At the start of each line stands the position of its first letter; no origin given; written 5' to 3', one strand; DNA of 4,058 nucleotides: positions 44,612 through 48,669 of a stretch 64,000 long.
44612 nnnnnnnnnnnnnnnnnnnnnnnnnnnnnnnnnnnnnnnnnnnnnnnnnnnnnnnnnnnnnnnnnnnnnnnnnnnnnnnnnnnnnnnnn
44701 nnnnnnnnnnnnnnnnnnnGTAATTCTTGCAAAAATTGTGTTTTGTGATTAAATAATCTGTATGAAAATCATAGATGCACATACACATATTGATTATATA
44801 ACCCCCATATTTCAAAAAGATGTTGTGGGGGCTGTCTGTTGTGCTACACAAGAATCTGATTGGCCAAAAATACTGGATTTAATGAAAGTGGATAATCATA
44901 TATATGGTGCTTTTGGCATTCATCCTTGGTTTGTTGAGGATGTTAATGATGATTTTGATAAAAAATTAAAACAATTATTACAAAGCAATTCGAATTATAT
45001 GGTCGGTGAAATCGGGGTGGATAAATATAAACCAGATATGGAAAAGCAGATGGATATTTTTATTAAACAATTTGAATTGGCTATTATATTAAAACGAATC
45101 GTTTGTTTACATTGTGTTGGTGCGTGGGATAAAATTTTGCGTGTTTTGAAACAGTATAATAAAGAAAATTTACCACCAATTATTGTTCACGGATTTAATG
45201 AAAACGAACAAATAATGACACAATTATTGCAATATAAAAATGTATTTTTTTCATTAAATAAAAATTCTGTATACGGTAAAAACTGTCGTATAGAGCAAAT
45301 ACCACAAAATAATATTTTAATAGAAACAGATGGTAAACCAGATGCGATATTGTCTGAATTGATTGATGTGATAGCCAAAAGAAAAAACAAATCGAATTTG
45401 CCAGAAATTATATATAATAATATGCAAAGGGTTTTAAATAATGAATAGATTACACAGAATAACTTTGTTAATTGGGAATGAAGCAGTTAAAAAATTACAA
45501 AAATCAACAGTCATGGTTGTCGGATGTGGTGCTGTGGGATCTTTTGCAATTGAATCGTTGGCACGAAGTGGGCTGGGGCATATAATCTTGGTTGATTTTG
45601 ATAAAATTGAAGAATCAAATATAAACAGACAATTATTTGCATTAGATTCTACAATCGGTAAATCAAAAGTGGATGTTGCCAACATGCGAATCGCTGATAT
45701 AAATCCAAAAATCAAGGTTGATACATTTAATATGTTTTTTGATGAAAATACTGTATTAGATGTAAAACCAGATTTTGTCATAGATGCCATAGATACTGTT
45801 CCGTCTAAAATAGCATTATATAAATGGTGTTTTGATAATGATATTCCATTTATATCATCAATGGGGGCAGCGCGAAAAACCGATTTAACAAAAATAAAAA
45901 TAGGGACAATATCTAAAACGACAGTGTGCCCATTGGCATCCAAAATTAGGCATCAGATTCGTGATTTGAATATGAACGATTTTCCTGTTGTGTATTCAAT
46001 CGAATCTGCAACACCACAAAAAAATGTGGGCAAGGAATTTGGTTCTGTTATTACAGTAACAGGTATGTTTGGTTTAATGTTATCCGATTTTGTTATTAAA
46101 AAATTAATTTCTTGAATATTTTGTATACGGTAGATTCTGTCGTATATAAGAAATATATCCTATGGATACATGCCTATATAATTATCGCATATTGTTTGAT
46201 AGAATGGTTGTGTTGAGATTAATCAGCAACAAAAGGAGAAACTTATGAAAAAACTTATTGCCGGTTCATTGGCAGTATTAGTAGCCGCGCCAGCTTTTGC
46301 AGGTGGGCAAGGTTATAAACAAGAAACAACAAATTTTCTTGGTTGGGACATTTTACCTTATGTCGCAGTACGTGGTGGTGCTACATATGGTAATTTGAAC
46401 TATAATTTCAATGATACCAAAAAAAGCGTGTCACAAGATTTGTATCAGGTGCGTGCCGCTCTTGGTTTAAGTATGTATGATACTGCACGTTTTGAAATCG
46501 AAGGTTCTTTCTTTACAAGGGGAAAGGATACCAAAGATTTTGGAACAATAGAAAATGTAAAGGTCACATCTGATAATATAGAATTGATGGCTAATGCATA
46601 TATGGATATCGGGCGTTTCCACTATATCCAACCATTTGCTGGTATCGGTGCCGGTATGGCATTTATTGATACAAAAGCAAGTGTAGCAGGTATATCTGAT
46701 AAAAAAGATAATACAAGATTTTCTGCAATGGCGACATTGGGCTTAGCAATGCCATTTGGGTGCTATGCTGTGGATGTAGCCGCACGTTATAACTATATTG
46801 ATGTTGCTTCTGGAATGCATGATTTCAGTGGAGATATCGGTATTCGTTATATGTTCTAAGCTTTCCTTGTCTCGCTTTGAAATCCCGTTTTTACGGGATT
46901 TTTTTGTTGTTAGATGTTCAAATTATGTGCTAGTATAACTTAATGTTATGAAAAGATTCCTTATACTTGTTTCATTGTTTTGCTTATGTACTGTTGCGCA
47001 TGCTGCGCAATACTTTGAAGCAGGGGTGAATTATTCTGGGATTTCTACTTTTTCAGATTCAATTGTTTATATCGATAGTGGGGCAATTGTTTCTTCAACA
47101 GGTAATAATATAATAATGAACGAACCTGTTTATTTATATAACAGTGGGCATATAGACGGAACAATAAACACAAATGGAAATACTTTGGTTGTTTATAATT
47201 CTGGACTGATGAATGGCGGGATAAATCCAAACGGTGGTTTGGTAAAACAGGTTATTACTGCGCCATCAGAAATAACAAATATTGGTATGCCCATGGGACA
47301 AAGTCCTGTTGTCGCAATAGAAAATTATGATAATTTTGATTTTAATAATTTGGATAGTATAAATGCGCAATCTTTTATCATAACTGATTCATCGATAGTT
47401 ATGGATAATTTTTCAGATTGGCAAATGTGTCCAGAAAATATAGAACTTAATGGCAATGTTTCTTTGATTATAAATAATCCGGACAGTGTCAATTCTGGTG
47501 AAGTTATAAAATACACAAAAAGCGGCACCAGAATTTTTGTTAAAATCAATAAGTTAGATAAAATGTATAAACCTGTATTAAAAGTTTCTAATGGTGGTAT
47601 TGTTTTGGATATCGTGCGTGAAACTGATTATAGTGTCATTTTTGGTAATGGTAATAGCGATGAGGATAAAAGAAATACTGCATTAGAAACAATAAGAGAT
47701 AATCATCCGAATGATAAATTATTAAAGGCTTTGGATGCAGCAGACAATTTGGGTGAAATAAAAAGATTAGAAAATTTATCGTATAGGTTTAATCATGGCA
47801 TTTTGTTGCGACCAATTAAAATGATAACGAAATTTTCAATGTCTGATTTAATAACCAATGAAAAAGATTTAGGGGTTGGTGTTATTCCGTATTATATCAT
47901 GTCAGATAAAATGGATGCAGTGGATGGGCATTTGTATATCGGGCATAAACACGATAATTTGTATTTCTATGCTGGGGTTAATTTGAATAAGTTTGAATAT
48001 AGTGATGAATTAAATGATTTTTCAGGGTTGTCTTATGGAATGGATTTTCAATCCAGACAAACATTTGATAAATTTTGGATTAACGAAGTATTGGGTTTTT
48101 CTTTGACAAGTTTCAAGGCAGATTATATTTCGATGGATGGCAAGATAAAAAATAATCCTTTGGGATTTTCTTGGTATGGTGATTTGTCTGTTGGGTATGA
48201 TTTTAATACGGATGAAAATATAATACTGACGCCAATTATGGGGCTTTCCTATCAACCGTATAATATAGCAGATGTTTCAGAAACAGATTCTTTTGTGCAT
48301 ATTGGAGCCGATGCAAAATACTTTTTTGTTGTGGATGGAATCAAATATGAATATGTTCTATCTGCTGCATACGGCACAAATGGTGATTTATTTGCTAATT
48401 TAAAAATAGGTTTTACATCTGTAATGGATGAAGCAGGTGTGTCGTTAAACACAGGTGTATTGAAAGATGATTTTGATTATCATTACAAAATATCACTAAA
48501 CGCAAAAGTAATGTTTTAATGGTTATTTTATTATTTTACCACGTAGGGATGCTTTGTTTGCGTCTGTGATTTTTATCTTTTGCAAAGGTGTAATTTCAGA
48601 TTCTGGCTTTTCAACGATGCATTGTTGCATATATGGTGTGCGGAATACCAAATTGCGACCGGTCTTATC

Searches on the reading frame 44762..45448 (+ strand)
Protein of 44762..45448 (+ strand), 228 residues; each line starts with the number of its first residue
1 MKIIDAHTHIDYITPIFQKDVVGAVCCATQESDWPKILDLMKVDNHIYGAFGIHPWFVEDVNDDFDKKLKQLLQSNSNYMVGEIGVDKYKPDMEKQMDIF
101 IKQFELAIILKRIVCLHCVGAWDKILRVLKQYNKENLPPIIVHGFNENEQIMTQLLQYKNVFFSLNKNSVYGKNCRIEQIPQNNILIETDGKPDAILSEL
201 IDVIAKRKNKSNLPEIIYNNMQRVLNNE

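Call 44: search_protein_families(library=pfam, proteins=[window:44762-45448:+], max_evalue=0.0001)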
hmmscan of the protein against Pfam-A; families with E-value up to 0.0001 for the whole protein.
window:44762-45448:+ (228 aa): 1 family
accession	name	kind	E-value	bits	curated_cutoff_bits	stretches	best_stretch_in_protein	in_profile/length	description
PF01026.27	TatD_DNase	-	2.5e-36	125.8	27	1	4-215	1-242/253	TatD related DNase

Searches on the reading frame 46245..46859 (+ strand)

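Call 44: search_protein_families(library=pfam, proteins=[window:46245-46859:+], max_evalue=0.0001)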
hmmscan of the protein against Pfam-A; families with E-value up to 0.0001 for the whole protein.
window:46245-46859:+ (204 aa): 1 family
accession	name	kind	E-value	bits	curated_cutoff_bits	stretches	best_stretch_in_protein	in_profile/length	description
PF13505.12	OMP_b-brl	-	1.7e-09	38.5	28.7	1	41-189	21-157/175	Outer membrane protein beta-barrel domain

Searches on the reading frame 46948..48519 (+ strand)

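Call 44: search_protein_families(library=pfam, proteins=[window:46948-48519:+], max_evalue=0.0001)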
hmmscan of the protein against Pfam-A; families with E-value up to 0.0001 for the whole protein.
window:46948-48519:+ (523 aa): 1 family
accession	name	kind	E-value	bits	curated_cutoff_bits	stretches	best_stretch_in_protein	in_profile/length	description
PF03797.25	Autotransporter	-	2e-07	31.5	26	1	341-447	45-156/255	Autotransporter beta-domain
